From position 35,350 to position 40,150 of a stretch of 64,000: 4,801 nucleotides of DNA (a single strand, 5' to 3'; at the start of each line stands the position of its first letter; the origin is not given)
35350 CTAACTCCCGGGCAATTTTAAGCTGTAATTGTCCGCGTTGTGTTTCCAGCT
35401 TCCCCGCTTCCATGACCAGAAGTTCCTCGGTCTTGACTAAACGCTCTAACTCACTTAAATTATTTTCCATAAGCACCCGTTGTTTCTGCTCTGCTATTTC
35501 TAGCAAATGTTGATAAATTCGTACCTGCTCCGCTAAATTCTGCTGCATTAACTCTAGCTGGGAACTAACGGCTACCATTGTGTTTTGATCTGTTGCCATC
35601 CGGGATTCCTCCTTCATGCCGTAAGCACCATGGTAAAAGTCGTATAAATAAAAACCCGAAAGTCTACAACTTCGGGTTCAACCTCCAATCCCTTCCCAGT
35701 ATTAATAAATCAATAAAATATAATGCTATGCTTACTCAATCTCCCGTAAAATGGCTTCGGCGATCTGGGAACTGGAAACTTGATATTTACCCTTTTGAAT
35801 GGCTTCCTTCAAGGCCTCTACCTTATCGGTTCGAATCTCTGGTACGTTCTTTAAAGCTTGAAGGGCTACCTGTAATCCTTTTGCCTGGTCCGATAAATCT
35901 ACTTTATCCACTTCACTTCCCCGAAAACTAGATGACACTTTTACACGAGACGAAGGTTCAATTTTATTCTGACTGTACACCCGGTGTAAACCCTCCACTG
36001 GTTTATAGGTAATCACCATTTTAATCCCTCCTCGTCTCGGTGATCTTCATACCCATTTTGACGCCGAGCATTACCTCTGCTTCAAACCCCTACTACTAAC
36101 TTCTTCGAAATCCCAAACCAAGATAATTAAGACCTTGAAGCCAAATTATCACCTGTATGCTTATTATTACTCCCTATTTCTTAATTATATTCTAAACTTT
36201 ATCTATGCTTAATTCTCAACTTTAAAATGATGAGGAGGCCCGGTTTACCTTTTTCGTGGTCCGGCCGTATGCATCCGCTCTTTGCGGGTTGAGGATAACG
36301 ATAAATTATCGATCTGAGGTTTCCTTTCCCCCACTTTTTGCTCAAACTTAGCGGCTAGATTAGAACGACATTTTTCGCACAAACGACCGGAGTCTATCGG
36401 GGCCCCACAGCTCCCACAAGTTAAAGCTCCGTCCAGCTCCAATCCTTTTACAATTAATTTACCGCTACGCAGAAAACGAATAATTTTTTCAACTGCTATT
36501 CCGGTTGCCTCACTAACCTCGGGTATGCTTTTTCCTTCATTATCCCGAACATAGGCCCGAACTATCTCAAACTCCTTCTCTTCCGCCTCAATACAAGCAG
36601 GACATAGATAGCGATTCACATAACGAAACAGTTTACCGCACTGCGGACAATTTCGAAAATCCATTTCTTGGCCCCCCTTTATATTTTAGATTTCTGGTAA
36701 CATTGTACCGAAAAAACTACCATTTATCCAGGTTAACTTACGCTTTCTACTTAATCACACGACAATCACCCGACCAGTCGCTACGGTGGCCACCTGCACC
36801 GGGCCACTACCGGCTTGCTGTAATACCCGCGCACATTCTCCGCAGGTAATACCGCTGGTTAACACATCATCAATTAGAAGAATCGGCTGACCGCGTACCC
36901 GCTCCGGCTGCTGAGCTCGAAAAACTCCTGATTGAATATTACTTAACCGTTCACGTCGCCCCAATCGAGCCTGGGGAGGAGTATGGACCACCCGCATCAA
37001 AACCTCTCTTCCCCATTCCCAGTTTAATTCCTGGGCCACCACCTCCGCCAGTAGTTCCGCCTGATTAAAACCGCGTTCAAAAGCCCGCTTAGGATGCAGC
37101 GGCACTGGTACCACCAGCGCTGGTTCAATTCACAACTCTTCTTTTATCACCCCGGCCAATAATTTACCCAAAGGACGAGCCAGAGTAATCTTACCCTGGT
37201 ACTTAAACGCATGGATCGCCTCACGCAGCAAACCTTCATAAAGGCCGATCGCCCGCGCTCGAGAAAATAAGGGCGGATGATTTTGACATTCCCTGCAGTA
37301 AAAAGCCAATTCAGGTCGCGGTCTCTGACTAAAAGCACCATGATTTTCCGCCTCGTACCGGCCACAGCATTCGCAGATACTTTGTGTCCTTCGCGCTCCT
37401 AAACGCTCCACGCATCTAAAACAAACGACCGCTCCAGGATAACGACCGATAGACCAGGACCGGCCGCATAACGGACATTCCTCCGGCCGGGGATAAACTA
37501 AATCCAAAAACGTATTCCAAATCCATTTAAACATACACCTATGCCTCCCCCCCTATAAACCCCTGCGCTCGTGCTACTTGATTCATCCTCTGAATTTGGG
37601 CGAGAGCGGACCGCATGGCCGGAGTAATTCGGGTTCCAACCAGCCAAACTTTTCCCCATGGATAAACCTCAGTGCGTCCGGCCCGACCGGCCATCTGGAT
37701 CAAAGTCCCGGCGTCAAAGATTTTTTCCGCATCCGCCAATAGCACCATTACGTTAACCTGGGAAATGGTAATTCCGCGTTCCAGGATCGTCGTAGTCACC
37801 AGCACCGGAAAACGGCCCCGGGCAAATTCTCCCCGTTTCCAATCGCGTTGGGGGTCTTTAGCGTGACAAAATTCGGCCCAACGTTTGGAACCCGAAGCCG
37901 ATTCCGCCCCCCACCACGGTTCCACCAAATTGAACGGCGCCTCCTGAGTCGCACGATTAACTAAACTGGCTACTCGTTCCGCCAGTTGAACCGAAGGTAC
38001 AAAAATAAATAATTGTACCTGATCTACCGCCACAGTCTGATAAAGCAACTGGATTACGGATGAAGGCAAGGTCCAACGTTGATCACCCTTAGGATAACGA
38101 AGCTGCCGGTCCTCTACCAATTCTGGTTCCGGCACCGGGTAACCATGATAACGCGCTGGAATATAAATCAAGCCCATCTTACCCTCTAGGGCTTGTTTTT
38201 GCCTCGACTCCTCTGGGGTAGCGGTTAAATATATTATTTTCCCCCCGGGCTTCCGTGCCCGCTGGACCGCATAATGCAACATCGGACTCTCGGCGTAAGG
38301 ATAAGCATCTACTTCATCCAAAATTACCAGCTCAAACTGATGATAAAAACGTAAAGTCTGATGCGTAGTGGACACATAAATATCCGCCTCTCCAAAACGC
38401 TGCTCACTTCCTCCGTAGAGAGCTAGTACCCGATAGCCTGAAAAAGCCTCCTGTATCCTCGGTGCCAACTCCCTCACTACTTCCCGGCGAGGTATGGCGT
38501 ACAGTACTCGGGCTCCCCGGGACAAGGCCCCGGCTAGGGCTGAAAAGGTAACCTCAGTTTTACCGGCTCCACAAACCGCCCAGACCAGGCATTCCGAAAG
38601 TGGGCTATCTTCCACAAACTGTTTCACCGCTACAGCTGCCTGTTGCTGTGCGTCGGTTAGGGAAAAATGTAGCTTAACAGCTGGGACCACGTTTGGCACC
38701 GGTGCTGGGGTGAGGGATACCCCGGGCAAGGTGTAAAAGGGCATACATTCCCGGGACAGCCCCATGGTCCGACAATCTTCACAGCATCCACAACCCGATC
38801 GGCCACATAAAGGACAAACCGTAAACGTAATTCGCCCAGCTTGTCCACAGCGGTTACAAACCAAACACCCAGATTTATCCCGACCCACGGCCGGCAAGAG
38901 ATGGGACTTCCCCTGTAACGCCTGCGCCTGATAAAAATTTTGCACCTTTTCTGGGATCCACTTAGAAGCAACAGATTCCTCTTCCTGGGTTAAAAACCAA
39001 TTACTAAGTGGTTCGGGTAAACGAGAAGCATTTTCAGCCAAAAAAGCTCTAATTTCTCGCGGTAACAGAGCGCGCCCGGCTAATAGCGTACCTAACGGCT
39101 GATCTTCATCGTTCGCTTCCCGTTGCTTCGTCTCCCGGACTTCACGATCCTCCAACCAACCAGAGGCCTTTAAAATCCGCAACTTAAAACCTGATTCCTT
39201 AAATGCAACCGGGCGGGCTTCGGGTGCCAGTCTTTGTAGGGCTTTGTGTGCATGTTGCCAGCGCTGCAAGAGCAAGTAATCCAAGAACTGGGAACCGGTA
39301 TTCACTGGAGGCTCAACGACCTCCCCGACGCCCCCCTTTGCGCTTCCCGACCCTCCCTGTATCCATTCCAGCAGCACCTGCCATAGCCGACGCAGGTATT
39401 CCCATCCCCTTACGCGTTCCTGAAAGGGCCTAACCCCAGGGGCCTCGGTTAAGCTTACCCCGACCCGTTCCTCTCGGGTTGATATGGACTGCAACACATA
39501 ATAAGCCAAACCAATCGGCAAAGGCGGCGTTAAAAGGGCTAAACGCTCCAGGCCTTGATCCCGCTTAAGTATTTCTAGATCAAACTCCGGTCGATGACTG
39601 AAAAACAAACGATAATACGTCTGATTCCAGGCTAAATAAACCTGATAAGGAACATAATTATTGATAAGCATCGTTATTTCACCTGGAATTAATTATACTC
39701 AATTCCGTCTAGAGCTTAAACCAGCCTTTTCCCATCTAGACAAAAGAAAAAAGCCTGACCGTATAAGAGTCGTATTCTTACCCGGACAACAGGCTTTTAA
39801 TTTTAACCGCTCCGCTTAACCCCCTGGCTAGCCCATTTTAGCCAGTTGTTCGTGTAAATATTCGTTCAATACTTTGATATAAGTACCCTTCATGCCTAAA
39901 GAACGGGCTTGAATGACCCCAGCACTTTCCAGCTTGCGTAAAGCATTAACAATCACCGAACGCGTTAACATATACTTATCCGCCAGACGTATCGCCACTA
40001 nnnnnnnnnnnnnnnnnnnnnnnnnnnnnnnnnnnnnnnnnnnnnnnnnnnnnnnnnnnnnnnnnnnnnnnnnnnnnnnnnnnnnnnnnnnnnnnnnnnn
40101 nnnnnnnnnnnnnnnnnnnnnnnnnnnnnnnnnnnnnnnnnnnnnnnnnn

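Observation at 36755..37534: comFC is split by a single in-frame TGA (37130-37132) in the linker between its zinc-finger and phosphoribosyltransferase domains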

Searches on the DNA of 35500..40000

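Call 26: search_rna_families(source=window, start=35500, end=40000, threshold=evalue, max_evalue=1)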
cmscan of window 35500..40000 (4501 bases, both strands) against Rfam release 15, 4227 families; matches with E-value up to 1: 1.
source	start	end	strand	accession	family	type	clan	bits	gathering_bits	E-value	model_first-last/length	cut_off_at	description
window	37498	37599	+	RF00628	RgsA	Gene; sRNA;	-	16.1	88.4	0.91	1-194/194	no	RgsA sRNA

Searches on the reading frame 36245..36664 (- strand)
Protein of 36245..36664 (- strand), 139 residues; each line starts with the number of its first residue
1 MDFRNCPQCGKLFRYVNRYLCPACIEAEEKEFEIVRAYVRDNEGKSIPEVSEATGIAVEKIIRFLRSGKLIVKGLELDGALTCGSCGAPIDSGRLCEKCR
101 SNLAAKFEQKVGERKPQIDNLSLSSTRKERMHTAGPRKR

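Call 7: search_protein_families(library=pfam, proteins=[window:36245-36664:-], max_evalue=0.01)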
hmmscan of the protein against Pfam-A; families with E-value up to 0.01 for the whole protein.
window:36245-36664:- (139 aa): 4 families
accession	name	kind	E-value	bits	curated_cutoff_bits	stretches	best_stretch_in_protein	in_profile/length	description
PF12773.13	DZR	-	8.8e-05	23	27.3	0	79-106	11-37/45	Double zinc ribbon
PF18912.6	DZR_2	-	0.00018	21.7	27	0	82-103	9-31/56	Double zinc ribbon domain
PF07191.17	Zn_ribbon_6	-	0.0012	19.3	25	0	80-104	16-40/67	Double zinc ribbon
PF14260.11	zf-C4pol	-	0.0071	17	28.9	0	6-43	1-35/70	C4-type zinc-finger of DNA polymerase delta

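Call 8: search_protein_families(library=ncbifam, proteins=[window:36245-36664:-], max_evalue=0.01)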
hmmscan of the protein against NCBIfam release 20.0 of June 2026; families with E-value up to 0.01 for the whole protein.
window:36245-36664:- (139 aa): 1 family
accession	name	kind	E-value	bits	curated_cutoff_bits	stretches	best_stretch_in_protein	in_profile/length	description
TIGR03826.1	YvyF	hypoth_equivalog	1.3e-32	112.6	124.15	1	1-134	1-132/137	TIGR03826 family flagellar region protein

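Call 29: find_encoding_contigs(protein=window:36248-36664:-, flank=2000, max_places=10)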
Protein window:36248-36664:- (139 aa): 5 contigs read that carry it; 3 places shown.
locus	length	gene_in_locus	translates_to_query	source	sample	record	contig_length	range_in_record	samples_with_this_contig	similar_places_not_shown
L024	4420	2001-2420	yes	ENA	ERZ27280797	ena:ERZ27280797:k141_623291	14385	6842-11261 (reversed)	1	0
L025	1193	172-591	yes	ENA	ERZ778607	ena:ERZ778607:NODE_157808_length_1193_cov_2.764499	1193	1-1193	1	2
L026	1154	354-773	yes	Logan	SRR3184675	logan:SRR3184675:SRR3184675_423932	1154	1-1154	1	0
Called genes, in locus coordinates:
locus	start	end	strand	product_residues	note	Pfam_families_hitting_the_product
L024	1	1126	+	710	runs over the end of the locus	PF00270:DEAD, PF04851:ResIII, PF00271:Helicase_C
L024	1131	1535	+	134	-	PF18912:DZR_2 (weak)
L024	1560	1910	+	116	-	-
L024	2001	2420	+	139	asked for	-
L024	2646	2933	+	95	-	PF04316:FlgM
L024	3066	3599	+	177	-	PF05130:FlgN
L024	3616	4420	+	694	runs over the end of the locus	PF00460:Flg_bb_rod, PF22638:FlgK_D1, PF06429:Flg_bbr_C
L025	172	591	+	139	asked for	-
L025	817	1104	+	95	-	PF04316:FlgM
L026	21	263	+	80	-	-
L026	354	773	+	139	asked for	-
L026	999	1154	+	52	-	?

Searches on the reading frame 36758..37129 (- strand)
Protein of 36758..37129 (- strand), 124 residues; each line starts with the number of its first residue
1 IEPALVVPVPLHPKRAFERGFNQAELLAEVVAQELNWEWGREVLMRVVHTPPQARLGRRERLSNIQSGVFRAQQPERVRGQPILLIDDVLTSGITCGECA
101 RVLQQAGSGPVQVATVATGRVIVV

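Call 7: search_protein_families(library=pfam, proteins=[window:36758-37129:-], max_evalue=0.01)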
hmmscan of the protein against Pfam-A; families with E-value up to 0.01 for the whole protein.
seq(124 aa): 1 family
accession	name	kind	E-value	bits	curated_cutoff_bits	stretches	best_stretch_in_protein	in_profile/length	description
PF00156.33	Pribosyltran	-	0.00011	22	26.3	1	59-118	72-125/158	Phosphoribosyl transferase domain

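Call 36: list_cluster_members(proteins=[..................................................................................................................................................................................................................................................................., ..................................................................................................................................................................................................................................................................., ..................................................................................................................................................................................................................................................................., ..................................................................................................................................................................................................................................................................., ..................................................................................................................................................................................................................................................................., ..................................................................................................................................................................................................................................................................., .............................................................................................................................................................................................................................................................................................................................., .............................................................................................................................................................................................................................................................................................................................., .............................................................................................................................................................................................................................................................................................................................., window:36758-37114:-])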
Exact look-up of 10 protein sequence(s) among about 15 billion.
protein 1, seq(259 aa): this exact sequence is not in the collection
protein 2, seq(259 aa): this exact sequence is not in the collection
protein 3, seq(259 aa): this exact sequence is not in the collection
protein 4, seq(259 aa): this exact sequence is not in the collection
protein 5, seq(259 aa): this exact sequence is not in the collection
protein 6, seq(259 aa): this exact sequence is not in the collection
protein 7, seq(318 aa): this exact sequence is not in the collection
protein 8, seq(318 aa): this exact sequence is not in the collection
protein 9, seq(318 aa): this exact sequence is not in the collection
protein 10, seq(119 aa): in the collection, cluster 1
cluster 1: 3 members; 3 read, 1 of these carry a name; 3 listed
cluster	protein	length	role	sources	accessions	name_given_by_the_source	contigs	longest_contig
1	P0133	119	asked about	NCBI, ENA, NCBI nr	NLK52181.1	MAG: ComF family protein [Syntrophomonadaceae bacterium] | ComF family protein [Syntrophomonadaceae bacterium]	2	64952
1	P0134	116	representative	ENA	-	-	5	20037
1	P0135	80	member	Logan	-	-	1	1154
